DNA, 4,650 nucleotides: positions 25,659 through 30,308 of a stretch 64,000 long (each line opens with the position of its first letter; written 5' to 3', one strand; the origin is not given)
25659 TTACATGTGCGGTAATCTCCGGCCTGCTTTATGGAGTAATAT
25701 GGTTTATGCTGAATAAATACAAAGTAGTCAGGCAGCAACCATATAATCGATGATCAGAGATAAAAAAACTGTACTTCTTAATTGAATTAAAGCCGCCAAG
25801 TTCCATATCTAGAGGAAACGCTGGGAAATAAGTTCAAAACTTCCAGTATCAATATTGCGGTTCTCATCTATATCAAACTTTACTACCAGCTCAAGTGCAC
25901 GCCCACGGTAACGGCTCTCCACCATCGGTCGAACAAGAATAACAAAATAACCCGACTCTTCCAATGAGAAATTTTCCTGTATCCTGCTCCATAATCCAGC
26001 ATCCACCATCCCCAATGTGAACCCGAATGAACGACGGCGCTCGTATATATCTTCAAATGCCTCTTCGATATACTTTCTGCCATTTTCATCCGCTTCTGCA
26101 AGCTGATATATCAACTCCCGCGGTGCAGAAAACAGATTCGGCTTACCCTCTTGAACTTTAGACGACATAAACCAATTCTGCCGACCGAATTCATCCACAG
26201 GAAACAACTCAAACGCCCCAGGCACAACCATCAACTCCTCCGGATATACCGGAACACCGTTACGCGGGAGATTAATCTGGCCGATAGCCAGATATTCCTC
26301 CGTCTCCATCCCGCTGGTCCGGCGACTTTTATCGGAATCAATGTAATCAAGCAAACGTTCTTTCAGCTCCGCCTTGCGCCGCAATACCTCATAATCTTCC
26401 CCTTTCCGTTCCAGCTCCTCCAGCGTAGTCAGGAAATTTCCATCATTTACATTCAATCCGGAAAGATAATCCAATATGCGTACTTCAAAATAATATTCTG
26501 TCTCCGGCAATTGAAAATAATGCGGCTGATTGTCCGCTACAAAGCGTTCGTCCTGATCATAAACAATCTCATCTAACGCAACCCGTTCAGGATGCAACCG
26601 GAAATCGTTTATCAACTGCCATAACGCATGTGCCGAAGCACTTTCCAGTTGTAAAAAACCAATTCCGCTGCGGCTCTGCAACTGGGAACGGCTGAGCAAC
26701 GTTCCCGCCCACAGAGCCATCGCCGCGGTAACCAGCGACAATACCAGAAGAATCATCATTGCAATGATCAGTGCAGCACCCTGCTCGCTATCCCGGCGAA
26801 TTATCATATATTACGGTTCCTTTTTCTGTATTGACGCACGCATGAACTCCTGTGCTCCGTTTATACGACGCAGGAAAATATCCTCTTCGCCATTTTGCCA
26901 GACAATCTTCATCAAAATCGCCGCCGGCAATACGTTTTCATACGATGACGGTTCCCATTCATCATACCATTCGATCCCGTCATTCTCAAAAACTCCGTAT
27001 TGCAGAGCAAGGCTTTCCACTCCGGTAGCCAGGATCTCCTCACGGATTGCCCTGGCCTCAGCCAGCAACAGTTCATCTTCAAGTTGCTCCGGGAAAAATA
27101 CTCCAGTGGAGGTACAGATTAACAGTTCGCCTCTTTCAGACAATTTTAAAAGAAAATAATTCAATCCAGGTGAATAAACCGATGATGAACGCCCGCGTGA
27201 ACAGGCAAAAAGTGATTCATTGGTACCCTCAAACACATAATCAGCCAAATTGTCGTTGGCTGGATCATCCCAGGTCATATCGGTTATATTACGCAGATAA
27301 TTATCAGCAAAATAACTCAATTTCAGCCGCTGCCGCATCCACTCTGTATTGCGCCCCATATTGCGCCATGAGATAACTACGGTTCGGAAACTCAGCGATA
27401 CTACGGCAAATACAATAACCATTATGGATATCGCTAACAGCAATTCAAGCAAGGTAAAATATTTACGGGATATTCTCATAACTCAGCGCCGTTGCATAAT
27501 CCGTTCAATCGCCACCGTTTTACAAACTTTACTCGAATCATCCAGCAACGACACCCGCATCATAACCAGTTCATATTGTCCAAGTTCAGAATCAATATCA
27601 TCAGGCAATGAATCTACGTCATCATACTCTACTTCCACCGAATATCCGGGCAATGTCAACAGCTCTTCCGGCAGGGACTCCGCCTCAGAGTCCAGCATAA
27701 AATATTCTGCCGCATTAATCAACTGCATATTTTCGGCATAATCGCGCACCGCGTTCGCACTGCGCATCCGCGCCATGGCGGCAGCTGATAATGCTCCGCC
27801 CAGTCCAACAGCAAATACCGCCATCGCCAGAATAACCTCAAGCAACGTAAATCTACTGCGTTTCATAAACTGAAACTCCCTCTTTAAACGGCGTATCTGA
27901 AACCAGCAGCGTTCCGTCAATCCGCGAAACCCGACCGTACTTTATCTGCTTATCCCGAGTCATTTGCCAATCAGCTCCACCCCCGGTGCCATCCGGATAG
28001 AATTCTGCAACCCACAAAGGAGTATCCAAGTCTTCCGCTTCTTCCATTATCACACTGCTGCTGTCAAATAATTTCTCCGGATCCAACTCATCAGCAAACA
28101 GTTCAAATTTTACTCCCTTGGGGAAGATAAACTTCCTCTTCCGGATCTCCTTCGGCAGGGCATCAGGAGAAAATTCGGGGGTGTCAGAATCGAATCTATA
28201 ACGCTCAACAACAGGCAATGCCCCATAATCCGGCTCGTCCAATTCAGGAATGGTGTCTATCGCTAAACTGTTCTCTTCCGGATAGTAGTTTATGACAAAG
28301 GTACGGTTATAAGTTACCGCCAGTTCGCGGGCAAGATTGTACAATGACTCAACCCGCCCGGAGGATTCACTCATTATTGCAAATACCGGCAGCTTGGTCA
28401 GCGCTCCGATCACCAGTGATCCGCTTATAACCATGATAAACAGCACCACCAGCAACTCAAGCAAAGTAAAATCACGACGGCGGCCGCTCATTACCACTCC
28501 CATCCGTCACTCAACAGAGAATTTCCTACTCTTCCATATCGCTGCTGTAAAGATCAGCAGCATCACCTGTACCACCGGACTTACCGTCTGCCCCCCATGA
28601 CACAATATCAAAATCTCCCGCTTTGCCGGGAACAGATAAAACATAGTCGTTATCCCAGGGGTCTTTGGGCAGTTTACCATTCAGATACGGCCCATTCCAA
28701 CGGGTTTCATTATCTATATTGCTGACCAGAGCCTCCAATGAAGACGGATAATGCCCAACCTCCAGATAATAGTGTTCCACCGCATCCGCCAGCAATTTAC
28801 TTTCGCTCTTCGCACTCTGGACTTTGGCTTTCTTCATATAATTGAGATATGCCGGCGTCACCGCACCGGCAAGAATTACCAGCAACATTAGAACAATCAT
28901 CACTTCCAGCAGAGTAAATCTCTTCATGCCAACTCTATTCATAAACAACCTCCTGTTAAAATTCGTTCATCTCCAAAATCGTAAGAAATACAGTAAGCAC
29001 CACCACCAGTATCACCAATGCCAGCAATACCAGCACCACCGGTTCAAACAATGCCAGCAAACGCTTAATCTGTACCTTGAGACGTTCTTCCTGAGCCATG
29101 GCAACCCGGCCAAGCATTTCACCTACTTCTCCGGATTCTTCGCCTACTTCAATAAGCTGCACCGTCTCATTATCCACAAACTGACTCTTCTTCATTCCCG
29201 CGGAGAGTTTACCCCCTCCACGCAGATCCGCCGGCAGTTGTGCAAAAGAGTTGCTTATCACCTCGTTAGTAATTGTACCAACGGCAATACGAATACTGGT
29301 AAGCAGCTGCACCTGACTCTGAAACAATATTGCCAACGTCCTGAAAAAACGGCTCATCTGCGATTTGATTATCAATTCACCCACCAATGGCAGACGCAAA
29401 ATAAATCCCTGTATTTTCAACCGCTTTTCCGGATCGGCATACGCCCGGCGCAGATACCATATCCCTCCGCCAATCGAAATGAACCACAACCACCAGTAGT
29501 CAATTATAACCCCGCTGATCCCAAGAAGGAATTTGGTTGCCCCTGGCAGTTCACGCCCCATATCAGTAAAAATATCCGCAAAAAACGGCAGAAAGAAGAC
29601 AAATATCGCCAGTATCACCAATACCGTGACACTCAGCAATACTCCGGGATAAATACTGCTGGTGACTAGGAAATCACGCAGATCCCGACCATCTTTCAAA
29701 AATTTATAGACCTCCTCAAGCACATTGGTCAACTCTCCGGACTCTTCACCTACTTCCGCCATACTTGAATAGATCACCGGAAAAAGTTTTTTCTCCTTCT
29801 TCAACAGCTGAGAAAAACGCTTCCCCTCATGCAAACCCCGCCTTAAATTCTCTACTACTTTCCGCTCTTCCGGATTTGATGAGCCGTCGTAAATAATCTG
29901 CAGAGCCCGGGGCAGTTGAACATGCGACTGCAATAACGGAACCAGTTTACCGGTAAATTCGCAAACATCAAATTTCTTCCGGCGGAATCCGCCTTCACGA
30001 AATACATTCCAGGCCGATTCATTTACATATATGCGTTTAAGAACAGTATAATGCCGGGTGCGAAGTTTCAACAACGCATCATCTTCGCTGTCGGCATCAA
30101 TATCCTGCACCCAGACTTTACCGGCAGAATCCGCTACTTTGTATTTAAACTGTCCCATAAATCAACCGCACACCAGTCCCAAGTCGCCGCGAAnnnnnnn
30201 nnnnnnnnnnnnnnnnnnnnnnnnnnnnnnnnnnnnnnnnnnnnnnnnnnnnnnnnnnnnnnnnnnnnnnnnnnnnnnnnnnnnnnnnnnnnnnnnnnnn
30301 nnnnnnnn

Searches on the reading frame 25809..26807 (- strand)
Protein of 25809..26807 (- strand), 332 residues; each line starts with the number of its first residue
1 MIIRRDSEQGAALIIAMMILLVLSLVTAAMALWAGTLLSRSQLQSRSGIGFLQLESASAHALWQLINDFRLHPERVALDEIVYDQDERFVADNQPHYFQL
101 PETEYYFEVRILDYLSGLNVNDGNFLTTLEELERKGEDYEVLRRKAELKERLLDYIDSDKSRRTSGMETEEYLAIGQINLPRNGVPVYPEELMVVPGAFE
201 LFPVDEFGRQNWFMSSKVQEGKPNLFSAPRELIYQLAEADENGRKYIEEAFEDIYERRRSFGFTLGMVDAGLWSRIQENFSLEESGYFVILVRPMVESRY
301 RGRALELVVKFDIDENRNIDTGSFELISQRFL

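Call 7: search_protein_families(library=pfam, max_evalue=0.01, proteins=[window:25809-26807:-])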
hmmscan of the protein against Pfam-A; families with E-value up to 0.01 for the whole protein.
window:25809-26807:- (332 aa): 2 families
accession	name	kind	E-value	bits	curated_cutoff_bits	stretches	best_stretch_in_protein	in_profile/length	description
PF21687.3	T2SSK_1st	-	0.0021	19.2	26.2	1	145-197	37-89/107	Type II secretion system (T2SS), protein K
PF14341.11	PilX_N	-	0.0063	16.9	25.5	0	9-29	1-21/51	PilX N-terminal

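Call 29: find_encoding_contigs(protein=window:25809-26807:-, flank=10000, max_places=8)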
Protein window:25809-26807:- (332 aa): 21 contigs read that carry it; 8 places shown.
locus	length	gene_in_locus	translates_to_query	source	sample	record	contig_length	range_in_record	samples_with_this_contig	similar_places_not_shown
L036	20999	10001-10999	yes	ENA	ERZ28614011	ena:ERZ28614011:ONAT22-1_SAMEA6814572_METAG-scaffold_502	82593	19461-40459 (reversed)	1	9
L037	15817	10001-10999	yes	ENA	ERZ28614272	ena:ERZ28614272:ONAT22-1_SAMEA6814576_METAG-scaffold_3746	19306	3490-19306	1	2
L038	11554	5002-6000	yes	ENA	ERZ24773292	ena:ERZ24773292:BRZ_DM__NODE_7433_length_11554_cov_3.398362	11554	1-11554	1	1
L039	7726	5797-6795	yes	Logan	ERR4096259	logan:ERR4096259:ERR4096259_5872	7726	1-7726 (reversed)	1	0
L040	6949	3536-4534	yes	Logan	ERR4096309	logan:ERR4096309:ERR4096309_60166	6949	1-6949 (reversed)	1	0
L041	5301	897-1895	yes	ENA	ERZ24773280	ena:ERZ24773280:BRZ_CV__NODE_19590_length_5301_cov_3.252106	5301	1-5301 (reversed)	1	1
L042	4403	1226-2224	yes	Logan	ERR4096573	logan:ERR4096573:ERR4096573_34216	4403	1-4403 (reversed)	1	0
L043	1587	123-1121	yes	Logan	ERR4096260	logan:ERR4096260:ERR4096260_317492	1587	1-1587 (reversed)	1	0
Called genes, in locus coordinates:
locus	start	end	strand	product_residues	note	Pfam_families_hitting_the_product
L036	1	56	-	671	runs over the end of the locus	PF22745:Nlig-Ia, PF01653:DNA_ligase_aden, PF03120:OB_DNA_ligase, PF03118:RNA_pol_A_CTD (faint), PF12826:HHH_2, PF14520:HHH_5, PF00633:HHH (weak), PF00533:BRCT (weak)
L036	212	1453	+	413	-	-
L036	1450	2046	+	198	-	-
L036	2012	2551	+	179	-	-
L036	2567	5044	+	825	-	PF03958:Secretin_N (weak), PF00263:Secretin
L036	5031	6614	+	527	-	PF00437:T2SSE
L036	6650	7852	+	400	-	PF28597:T2SSF_N (weak), PF00482:T2SSF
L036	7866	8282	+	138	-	PF08334:T2SSG, PF22434:PilW_C (weak)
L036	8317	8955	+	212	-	-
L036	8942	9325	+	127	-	-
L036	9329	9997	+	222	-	-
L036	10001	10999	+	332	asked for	-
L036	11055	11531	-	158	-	-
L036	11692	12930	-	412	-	-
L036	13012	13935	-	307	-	-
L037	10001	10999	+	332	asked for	-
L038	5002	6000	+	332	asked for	-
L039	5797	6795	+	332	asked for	-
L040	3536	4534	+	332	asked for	-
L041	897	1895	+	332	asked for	-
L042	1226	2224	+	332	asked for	-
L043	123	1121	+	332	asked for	-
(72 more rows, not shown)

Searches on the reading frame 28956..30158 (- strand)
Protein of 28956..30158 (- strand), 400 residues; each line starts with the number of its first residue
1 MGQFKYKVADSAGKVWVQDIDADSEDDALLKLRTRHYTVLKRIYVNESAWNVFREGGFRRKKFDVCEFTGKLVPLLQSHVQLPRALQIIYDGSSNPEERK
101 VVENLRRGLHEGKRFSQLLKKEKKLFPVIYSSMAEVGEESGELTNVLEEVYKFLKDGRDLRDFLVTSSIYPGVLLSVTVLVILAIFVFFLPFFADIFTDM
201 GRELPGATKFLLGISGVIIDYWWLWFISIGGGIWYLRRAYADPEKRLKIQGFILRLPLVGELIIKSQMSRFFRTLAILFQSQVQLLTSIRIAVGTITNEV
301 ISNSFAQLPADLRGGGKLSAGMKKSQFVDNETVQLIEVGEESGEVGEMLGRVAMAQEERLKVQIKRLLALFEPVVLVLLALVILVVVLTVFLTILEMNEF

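Call 7: search_protein_families(library=pfam, max_evalue=0.01, proteins=[window:28956-30158:-])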
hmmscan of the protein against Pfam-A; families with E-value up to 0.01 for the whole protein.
window:28956-30158:- (400 aa): 1 family
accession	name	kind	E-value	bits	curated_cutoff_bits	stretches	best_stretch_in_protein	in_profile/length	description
PF00482.28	T2SSF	-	2.8e-46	157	25.2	2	271-392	1-124/125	Type II secretion system (T2SS), protein F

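Call 44: list_cluster_members(proteins=[P0001, window:28956-30158:-, P0081])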
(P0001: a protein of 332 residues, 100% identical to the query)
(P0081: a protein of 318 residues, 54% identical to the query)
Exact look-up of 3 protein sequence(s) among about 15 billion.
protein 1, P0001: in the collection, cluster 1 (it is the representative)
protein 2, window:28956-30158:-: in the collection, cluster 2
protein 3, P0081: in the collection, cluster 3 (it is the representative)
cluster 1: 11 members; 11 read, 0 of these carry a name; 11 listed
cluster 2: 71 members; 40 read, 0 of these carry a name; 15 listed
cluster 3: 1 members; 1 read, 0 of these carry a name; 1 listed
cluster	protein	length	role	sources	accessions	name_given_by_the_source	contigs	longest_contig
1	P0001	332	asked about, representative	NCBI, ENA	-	-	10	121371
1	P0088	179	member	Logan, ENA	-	-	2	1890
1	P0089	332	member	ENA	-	-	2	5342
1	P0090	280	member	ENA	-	-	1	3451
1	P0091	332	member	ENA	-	-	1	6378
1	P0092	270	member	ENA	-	-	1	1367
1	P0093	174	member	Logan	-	-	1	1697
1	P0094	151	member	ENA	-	-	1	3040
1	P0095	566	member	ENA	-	-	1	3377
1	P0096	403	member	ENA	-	-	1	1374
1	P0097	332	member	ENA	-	-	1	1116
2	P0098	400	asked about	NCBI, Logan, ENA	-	-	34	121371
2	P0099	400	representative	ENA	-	-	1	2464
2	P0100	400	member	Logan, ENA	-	-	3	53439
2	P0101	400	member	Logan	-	-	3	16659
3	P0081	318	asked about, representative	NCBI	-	-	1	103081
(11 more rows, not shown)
